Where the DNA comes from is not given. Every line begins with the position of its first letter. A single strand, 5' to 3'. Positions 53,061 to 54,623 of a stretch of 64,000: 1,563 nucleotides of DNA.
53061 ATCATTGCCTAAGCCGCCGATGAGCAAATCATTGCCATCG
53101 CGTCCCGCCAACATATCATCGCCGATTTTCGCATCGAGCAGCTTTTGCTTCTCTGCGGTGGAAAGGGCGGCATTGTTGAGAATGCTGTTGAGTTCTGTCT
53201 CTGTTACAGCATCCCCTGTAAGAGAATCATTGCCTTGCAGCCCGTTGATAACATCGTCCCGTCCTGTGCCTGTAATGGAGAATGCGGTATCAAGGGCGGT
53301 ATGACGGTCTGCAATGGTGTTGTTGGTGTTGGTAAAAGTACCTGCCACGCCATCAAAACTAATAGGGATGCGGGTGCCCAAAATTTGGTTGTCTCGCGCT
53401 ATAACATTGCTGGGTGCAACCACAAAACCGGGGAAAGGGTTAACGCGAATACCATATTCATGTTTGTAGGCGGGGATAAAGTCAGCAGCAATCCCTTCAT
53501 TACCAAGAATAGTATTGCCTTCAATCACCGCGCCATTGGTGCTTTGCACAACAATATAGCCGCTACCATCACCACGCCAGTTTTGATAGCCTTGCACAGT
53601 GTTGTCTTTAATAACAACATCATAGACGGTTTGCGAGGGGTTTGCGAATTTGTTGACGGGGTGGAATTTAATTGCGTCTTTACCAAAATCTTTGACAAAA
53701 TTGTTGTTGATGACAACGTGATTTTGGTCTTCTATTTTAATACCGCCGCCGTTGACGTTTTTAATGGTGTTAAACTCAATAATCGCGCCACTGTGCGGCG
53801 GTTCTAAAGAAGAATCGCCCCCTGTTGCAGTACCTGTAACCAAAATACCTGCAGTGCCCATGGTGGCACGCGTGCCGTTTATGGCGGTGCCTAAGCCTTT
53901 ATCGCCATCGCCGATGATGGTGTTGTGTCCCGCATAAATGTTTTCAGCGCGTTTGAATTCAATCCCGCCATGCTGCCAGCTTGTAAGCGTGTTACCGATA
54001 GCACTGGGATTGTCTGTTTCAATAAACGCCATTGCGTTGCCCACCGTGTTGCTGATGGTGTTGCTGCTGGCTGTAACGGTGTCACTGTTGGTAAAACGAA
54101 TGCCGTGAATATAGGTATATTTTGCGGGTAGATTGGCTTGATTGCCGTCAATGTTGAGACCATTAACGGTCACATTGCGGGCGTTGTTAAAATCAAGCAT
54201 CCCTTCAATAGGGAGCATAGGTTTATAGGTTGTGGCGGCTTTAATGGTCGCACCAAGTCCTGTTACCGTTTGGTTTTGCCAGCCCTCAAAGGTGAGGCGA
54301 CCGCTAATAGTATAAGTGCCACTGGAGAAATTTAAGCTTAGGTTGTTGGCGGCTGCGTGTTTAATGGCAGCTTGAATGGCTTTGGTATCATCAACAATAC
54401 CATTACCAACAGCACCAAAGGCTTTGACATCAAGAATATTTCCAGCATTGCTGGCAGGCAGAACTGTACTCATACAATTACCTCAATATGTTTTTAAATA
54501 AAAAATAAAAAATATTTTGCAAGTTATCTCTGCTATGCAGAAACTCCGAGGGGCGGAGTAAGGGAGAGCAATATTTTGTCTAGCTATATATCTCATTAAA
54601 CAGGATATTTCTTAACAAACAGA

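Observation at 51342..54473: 1043-aa beta-helix plus RTX-repeat exoprotein (AlgE/mannuronan-epimerase-like or adhesin/S-layer-like), with no adjacent type I secretion genes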

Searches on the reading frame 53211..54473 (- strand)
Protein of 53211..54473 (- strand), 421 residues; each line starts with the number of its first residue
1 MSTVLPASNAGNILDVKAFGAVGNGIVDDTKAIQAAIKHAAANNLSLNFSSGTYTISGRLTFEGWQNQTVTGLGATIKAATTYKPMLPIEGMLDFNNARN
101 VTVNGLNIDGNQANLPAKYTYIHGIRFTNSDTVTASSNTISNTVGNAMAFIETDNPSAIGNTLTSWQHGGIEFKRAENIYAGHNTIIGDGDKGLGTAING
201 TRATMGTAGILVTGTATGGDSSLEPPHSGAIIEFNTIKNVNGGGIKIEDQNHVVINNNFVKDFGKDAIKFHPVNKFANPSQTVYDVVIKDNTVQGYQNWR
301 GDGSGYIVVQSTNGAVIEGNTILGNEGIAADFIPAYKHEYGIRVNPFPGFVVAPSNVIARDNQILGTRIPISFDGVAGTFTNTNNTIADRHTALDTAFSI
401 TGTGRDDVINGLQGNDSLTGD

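Call 11: find_homologous_proteins(query=window:53211-54473:-)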
Query seq(421 aa) (421 aa): 4 proteins with E <= 0.001 among 8000 candidates.
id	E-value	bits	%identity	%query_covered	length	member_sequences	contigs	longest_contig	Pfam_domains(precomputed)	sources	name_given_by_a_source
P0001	3.3e-28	117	32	90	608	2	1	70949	PF13229.13,PF12708.13,PF16841.12,PF05048.20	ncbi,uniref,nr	ncbi:right-handed parallel beta-helix repeat-containing protein [Deinococcus sp. UR1]|uniref:right-h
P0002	5.2e-4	37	54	12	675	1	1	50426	PF12708.13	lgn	-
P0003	5.8e-4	37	55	12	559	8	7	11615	PF12708.13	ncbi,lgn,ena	-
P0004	8.1e-4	37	48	12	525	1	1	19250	PF13229.13,PF12708.13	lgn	-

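Call 17: search_protein_families(library=pfam, proteins=[P0001], max_evalue=0.1)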
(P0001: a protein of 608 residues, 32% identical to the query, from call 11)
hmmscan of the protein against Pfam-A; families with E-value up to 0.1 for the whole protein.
P0001 (608 aa): 5 families
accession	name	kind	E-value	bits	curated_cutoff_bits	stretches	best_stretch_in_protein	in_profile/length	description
PF13229.12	Beta_helix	-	4.2e-22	78.9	25.9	3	289-434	2-137/158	Right handed beta helix region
PF16841.11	CBM60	-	1e-16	61.6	28.2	1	73-154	2-82/91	Ca-dependent carbohydrate-binding module xylan-binding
PF12708.12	Pect-lyase_RHGA_epim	-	1.6e-15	57.9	27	1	183-354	2-186/213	Rhamnogalacturonase A/epimerase, pectate lyase-like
PF05048.19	NosD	-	4.4e-14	52.9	23.6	2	255-406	16-175/212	Periplasmic copper-binding protein (NosD)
PF12218.14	End_N_terminal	-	0.0021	18.1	26.3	1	190-225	1-38/67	N terminal extension of bacteriophage endosialidase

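Call 20: search_protein_representatives(protein=window:53214-54473:-)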
Query: 420 residues. Proteins with E-value up to 0.001 (for the whole library): 1388; up to 1e-10: 31; up to 1e-30: 4. The best 150 are listed.
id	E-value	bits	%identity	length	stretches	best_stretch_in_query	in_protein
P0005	3.0e-132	457.9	55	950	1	14-420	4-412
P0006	3.7e-122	424.7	55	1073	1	13-397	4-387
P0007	3.5e-118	411.6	51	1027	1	7-387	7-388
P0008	5.1e-106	371.5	51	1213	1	14-391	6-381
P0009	1.7e-28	116.2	37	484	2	14-376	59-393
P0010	8.7e-27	110.6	35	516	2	9-376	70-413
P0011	1.0e-25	107.1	31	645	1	6-409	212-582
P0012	2.0e-25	106.1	36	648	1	8-362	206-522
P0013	4.2e-24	101.8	33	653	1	9-370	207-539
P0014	1.9e-23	99.6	31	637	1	5-391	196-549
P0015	3.1e-21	92.3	32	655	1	5-371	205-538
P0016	3.9e-21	92.0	30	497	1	12-385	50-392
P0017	1.2e-20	90.3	35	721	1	13-322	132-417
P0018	2.1e-20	89.5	34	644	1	12-414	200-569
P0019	5.0e-19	85.0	32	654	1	4-384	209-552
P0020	1.7e-17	80.0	33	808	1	9-368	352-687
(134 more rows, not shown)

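Call 22: search_protein_families(library=pfam, proteins=[P0005, P0006, P0007, P0008, P0009, P0010, P0011, P0012, P0017, P0020], max_evalue=0.001)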
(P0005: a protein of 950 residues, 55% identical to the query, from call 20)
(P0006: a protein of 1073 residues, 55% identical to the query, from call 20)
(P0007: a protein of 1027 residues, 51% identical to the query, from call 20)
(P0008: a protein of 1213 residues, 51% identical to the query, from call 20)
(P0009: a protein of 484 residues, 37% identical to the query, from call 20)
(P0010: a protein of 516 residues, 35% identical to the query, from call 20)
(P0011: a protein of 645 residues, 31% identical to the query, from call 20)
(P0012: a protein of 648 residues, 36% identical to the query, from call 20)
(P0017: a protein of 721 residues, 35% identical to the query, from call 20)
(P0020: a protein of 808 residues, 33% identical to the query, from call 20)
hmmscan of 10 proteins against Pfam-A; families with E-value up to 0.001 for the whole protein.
P0005 (950 aa): 6 families
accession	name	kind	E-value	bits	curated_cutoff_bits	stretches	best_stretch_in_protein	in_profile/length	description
PF16841.11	CBM60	-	3e-27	95.3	28.2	2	684-769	2-80/91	Ca-dependent carbohydrate-binding module xylan-binding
PF13229.12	Beta_helix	-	1.5e-25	90.1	25.9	2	220-386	9-141/158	Right handed beta helix region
PF00353.25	HemolysinCabind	-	2.7e-20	72.4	23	3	443-474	5-36/36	RTX calcium-binding nonapeptide repeat (4 copies)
PF05048.19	NosD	-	1.1e-10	41.8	23.6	2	74-181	44-149/212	Periplasmic copper-binding protein (NosD)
PF12708.12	Pect-lyase_RHGA_epim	-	2.7e-07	31.1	27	1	4-259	2-211/213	Rhamnogalacturonase A/epimerase, pectate lyase-like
PF06594.17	HCBP_related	-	0.00031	21.1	21.4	1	872-908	1-38/42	Haemolysin-type calcium binding protein related domain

P0006 (1073 aa): 7 families
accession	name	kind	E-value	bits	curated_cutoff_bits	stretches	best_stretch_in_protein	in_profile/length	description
PF16841.11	CBM60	-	8.2e-32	110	28.2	2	576-662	2-81/91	Ca-dependent carbohydrate-binding module xylan-binding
PF00353.25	HemolysinCabind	-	1.7e-26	92.2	23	4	540-570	1-31/36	RTX calcium-binding nonapeptide repeat (4 copies)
PF13229.12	Beta_helix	-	7.1e-18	65.2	25.9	2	63-187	31-145/158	Right handed beta helix region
PF12708.12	Pect-lyase_RHGA_epim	-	3.3e-12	47.1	27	1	5-196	2-179/213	Rhamnogalacturonase A/epimerase, pectate lyase-like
PF05048.19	NosD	-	1.3e-10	41.5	23.6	1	34-179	6-149/212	Periplasmic copper-binding protein (NosD)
PF06594.17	HCBP_related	-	6.5e-07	29.6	21.4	1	994-1027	1-35/42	Haemolysin-type calcium binding protein related domain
PF12218.14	End_N_terminal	-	0.00016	21.7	26.3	1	12-59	1-47/67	N terminal extension of bacteriophage endosialidase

P0007 (1027 aa): 6 families
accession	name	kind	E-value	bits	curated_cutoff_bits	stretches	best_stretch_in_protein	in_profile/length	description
PF16841.11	CBM60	-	2e-36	124.8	28.2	2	740-830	2-84/91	Ca-dependent carbohydrate-binding module xylan-binding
PF00353.25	HemolysinCabind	-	4.4e-23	81.3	23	4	696-726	2-32/36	RTX calcium-binding nonapeptide repeat (4 copies)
PF13229.12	Beta_helix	-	9.7e-15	55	25.9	2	229-390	9-136/158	Right handed beta helix region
PF06594.17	HCBP_related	-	1.1e-07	32.1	21.4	1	947-982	1-36/42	Haemolysin-type calcium binding protein related domain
PF05048.19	NosD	-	7.3e-07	29.3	23.6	0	207-331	15-108/212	Periplasmic copper-binding protein (NosD)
PF12708.12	Pect-lyase_RHGA_epim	-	1.3e-06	28.8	27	1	15-76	2-63/213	Rhamnogalacturonase A/epimerase, pectate lyase-like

P0008 (1213 aa): 6 families
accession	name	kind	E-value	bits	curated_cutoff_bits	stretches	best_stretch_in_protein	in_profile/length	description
PF16841.11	CBM60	-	1e-50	170.6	28.2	3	919-1012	2-87/91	Ca-dependent carbohydrate-binding module xylan-binding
PF00353.25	HemolysinCabind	-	2e-31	108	23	5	839-873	2-36/36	RTX calcium-binding nonapeptide repeat (4 copies)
PF13229.12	Beta_helix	-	8.7e-24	84.4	25.9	3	83-260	3-144/158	Right handed beta helix region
PF12708.12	Pect-lyase_RHGA_epim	-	3.3e-15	56.9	27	1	6-181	2-166/213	Rhamnogalacturonase A/epimerase, pectate lyase-like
PF05048.19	NosD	-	3.8e-09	36.7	23.6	1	63-178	43-148/212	Periplasmic copper-binding protein (NosD)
PF06594.17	HCBP_related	-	5.8e-07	29.8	21.4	1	1134-1168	1-36/42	Haemolysin-type calcium binding protein related domain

P0009 (484 aa): 3 families
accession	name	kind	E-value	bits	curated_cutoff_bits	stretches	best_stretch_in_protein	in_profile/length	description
PF13229.12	Beta_helix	-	2.8e-17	63.2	25.9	2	168-343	2-158/158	Right handed beta helix region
PF12708.12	Pect-lyase_RHGA_epim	-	6.6e-14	52.6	27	1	59-284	2-205/213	Rhamnogalacturonase A/epimerase, pectate lyase-like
PF05048.19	NosD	-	1.4e-12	48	23.6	1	369-472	68-170/212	Periplasmic copper-binding protein (NosD)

P0010 (516 aa): 4 families
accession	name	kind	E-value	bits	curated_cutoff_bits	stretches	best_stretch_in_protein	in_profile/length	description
PF13229.12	Beta_helix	-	4.7e-21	75.5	25.9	2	184-362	2-157/158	Right handed beta helix region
PF05048.19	NosD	-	7.3e-15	55.4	23.6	1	387-496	66-174/212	Periplasmic copper-binding protein (NosD)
PF12708.12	Pect-lyase_RHGA_epim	-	6.3e-14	52.7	27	1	74-312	2-212/213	Rhamnogalacturonase A/epimerase, pectate lyase-like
PF07602.17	DUF1565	-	6.4e-07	29.4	20.3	0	185-252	99-171/257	Protein of unknown function (DUF1565)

P0011 (645 aa): 4 families
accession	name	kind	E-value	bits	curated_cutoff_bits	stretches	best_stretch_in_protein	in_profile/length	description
PF13229.12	Beta_helix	-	4e-21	75.7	25.9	2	326-472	2-138/158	Right handed beta helix region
PF12708.12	Pect-lyase_RHGA_epim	-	7.6e-17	62.3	27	1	220-450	2-212/213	Rhamnogalacturonase A/epimerase, pectate lyase-like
PF16841.11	CBM60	-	3.4e-15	56.7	28.2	1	110-194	2-85/91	Ca-dependent carbohydrate-binding module xylan-binding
PF05048.19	NosD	-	3.5e-15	56.5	23.6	2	465-632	2-150/212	Periplasmic copper-binding protein (NosD)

P0012 (648 aa): 5 families
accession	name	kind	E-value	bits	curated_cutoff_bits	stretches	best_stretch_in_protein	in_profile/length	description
PF13229.12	Beta_helix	-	1.6e-20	73.8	25.9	3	315-470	2-147/158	Right handed beta helix region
PF12708.12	Pect-lyase_RHGA_epim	-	9.1e-13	48.9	27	1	211-439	2-212/213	Rhamnogalacturonase A/epimerase, pectate lyase-like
PF16841.11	CBM60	-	4.2e-12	46.8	28.2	1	96-182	1-84/91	Ca-dependent carbohydrate-binding module xylan-binding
PF05048.19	NosD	-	6.9e-11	42.4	23.6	1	511-632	43-159/212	Periplasmic copper-binding protein (NosD)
PF12218.14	End_N_terminal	-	0.00079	19.5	26.3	0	218-251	1-37/67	N terminal extension of bacteriophage endosialidase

P0017 (721 aa): 5 families
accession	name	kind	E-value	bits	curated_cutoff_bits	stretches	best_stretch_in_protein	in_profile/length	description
PF13229.12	Beta_helix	-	3.2e-11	43.5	25.9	1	243-415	3-156/158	Right handed beta helix region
PF12708.12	Pect-lyase_RHGA_epim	-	1.8e-09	38.2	27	1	132-367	1-212/213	Rhamnogalacturonase A/epimerase, pectate lyase-like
PF05048.19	NosD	-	1.2e-07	31.9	23.6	0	186-306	15-125/212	Periplasmic copper-binding protein (NosD)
PF12218.14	End_N_terminal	-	0.00017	21.6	26.3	0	140-160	1-21/67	N terminal extension of bacteriophage endosialidase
PF01696.23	Adeno_E1B_55K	-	0.00034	19.9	24.5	1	155-266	61-163/387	Adenovirus EB1 55K protein / large t-antigen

P0020 (808 aa): 4 families
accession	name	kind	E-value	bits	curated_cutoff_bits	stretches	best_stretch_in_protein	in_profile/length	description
PF16841.11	CBM60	-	1.2e-22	80.6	28.2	2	119-204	1-84/91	Ca-dependent carbohydrate-binding module xylan-binding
PF13229.12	Beta_helix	-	1.2e-21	77.4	25.9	3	465-649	2-158/158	Right handed beta helix region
PF12708.12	Pect-lyase_RHGA_epim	-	7.7e-17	62.2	27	1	358-595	3-191/213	Rhamnogalacturonase A/epimerase, pectate lyase-like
PF05048.19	NosD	-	1.6e-11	44.5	23.6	1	617-782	2-173/212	Periplasmic copper-binding protein (NosD)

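Call 27: find_homologous_proteins(query=A1, max_evalue=0.00001)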
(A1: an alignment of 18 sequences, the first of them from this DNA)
Query A1 (18 sequences) (405 aa, profile of the alignment): 739 proteins with E <= 0.00001 among 8000 candidates; the best 120 are listed.
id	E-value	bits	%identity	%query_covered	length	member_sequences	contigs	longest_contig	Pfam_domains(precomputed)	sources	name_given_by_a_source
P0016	4.5e-139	481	30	87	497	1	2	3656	PF13229.13,PF12708.13,PF05048.20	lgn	-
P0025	1.8e-137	476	28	78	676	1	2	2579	PF13229.13,PF12708.13,PF16841.12,PF05048.20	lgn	-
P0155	1.4e-134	467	31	83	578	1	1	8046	PF13229.13,PF12708.13,PF16841.12,PF05048.20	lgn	-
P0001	1.6e-131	457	32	93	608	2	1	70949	PF13229.13,PF12708.13,PF16841.12,PF05048.20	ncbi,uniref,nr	ncbi:right-handed parallel beta-helix repeat-containing protein [Deinococcus sp. UR1]|uniref:right-h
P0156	1.7e-128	447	31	99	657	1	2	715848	PF13229.13,PF12708.13,PF16841.12,PF05048.20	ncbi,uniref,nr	ncbi:hypothetical protein DAETH_33590 (plasmid) [Deinococcus aetherius]|uniref:Uncharacterized prote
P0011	1.2e-127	444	29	90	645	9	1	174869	PF13229.13,PF12708.13,PF16841.12,PF05048.20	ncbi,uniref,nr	ncbi:hypothetical protein CBQ26_14930 [Deinococcus indicus]|uniref:Pectate lyase superfamily protein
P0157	1.2e-124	434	29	90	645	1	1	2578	PF13229.13,PF12708.13,PF16841.12,PF05048.20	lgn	-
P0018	1.9e-121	423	30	87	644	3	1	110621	PF13229.13,PF12708.13,PF16841.12,PF05048.20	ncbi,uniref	ncbi:right-handed parallel beta-helix repeat-containing protein [Deinococcus aestuarii]|uniref:right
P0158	5.3e-120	419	31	83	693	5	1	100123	PF13229.13,PF12708.13,PF16841.12,PF05048.20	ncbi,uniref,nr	ncbi:right-handed parallel beta-helix repeat-containing protein [Deinococcus marmoris]|uniref:right-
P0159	1.8e-118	414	31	82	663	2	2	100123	PF13229.13,PF12708.13,PF16841.12,PF05048.20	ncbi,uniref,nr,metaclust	ncbi:right-handed parallel beta-helix repeat-containing protein [Deinococcus marmoris]|uniref:right-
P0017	1.2e-68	250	32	76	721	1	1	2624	PF13229.13,PF12708.13,PF05048.20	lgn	-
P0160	1.0e-35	141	44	16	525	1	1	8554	PF13229.13,PF12708.13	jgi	jgi:Pectate lyase superfamily protein/Right handed beta helix region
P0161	1.1e-34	138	32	25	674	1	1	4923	PF13229.13,PF12708.13,PF05048.20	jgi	-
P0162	4.4e-32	129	45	18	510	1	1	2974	PF13229.13,PF12708.13,PF22842.4,PF05048.20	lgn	-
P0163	8.0e-31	125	24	63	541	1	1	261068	PF13229.13,PF12708.13,PF05048.20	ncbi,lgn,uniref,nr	ncbi:glycosyl hydrolase family 28-related protein [Butyrivibrio sp. NC2007]|uniref:glycosyl hydrolas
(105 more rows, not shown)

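Call 28: search_solved_structures(query=A1, max_evalue=10, show_alignments=3)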
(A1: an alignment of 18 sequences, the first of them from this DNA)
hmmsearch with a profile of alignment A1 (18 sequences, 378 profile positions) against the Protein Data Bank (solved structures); distinct sequences matched with E-value up to 10: 53.
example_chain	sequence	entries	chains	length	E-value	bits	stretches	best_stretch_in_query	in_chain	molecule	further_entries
3eqn_A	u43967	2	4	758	6.7e-26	94.1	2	14-58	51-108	Glucan 1,3-beta-glucosidase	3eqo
5m5z_A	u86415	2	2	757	1.2e-24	89.9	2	7-69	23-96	Beta-1,3-glucanase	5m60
7b8b_A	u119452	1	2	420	7.9e-19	70.8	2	9-190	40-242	Polygalacturonase ADPG2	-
3zpp_A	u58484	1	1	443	3.9e-18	68.5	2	5-160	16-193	CELL WALL SURFACE ANCHOR FAMILY PROTEIN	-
9ozd_A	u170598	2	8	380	4.2e-17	65.1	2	11-261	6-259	Polysaccharide lyase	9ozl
6qz9_A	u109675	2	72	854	1.2e-16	63.6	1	12-148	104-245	Pre-neck appendage protein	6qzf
5lw3_A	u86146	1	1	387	1.5e-16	63.4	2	14-161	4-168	Poly(beta-D-mannuronate) C5 epimerase 6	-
3gq7_A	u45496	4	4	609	2.2e-16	62.7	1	12-148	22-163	Preneck appendage protein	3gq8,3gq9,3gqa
3suc_A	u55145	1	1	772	3.3e-16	62.2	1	12-148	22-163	Preneck appendage protein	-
2pyg_A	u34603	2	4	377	4.3e-16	61.8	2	14-182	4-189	Poly(beta-D-mannuronate) C5 epimerase 4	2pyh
8xfq_A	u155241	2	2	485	6.4e-15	57.9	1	14-181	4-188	mannuronan 5-epimerase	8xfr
8ja4_A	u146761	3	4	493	7.1e-15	57.8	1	14-181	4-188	mannuronan 5-epimerase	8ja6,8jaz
7chu_A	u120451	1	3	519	7.6e-15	57.7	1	10-93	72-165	Putative pectin lyase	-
4mr0_A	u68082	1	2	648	2.2e-14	56.2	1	9-160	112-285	Plasmin and fibronectin-binding protein A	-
7b7a_A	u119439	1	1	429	2e-12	49.7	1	9-164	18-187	Pectin lyase-like superfamily protein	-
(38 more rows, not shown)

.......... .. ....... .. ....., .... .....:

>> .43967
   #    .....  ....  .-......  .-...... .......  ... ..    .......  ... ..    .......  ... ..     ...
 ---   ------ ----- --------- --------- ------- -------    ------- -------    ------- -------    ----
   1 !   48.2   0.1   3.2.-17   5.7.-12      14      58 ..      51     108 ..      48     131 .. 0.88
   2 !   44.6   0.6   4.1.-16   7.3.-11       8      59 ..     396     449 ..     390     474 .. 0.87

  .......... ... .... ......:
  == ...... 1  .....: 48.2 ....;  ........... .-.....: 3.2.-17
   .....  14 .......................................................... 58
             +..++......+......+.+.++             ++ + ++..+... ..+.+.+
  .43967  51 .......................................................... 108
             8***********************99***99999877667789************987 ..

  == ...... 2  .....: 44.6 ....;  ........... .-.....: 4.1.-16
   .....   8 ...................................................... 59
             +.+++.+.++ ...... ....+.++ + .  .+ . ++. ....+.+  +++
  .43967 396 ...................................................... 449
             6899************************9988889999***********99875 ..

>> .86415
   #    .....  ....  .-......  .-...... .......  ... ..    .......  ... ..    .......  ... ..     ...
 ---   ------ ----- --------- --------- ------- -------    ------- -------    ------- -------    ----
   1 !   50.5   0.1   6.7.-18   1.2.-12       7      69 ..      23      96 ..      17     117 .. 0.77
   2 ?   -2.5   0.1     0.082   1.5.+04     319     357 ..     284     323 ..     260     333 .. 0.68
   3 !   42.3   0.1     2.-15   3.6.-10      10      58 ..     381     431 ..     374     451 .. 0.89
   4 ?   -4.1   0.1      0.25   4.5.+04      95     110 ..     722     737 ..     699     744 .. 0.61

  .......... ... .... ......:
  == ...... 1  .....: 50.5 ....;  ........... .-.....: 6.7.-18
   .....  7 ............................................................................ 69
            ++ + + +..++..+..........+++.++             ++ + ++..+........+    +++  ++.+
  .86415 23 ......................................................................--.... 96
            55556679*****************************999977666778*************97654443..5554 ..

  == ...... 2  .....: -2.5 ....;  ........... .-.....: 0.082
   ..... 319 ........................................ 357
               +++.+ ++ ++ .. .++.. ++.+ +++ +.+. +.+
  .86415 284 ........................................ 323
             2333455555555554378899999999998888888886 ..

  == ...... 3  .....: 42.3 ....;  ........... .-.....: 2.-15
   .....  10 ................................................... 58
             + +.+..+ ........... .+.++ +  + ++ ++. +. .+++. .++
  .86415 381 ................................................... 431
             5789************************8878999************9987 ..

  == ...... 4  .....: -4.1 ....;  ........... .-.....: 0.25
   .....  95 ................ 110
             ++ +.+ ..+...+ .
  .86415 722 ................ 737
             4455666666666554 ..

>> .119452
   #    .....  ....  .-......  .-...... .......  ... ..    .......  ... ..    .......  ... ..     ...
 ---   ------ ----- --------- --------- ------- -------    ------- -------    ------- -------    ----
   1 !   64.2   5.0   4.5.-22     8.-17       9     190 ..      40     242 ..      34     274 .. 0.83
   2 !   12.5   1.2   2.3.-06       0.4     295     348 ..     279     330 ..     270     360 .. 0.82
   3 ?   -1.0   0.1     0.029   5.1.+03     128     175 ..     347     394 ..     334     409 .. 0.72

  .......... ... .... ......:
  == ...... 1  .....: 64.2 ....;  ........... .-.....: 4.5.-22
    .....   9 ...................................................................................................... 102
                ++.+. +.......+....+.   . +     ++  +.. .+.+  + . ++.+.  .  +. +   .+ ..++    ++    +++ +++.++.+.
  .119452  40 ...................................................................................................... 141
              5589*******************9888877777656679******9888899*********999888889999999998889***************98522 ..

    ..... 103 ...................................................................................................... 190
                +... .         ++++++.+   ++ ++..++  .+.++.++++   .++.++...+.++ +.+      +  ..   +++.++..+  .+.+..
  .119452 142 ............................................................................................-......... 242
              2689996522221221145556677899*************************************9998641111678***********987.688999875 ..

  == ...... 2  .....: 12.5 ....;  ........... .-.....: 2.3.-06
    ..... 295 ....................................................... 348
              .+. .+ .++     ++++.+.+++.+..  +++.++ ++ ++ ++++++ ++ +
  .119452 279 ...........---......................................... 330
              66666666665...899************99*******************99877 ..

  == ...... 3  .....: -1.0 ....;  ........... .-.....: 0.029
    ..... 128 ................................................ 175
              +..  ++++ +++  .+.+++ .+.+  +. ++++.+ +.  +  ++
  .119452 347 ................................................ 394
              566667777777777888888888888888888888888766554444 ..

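Call 31: find_encoding_contigs(protein=P0005, flank=10000, max_places=4)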
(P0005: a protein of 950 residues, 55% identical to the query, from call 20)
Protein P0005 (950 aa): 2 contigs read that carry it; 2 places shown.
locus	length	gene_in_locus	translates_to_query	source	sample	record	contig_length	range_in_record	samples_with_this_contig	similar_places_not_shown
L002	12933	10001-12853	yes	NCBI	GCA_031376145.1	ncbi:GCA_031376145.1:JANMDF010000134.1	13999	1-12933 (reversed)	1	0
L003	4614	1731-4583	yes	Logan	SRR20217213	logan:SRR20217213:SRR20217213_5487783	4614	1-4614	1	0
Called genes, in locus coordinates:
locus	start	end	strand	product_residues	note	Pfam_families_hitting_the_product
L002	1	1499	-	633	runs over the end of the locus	PF02824:TGS, PF07973:tRNA_SAD, PF00587:tRNA-synt_2b, PF03129:HGTP_anticodon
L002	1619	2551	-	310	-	PF01075:Glyco_transf_9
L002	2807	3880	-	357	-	PF14238:DUF4340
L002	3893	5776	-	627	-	PF23357:DUF7088, PF09822:ABC_transp_aux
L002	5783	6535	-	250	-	PF12679:ABC2_membrane_2, PF12698:ABC2_membrane_3 (weak)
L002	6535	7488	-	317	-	PF00005:ABC_tran, PF13304:AAA_21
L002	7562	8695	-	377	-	PF13439:Glyco_transf_4, PF13477:Glyco_trans_4_2 (weak), PF13579:Glyco_trans_4_4, PF20706:GT4-conflict, PF00534:Glycos_transf_1, PF13692:Glyco_trans_1_4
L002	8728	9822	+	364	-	PF13439:Glyco_transf_4, PF13579:Glyco_trans_4_4, PF13524:Glyco_trans_1_2 (faint), PF20706:GT4-conflict, PF00534:Glycos_transf_1, PF13692:Glyco_trans_1_4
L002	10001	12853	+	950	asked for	PF05048:NosD (weak), PF12708:Pect-lyase_RHGA_epim, PF13229:Beta_helix, PF05048:NosD (weak), PF13229:Beta_helix, PF00353:HemolysinCabind (weak), PF16841:CBM60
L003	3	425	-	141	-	?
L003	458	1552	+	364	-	PF13439:Glyco_transf_4, PF13579:Glyco_trans_4_4, PF13524:Glyco_trans_1_2 (faint), PF20706:GT4-conflict, PF00534:Glycos_transf_1, PF13692:Glyco_trans_1_4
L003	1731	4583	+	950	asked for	PF05048:NosD (weak), PF12708:Pect-lyase_RHGA_epim, PF13229:Beta_helix, PF05048:NosD (weak), PF13229:Beta_helix, PF00353:HemolysinCabind (weak), PF16841:CBM60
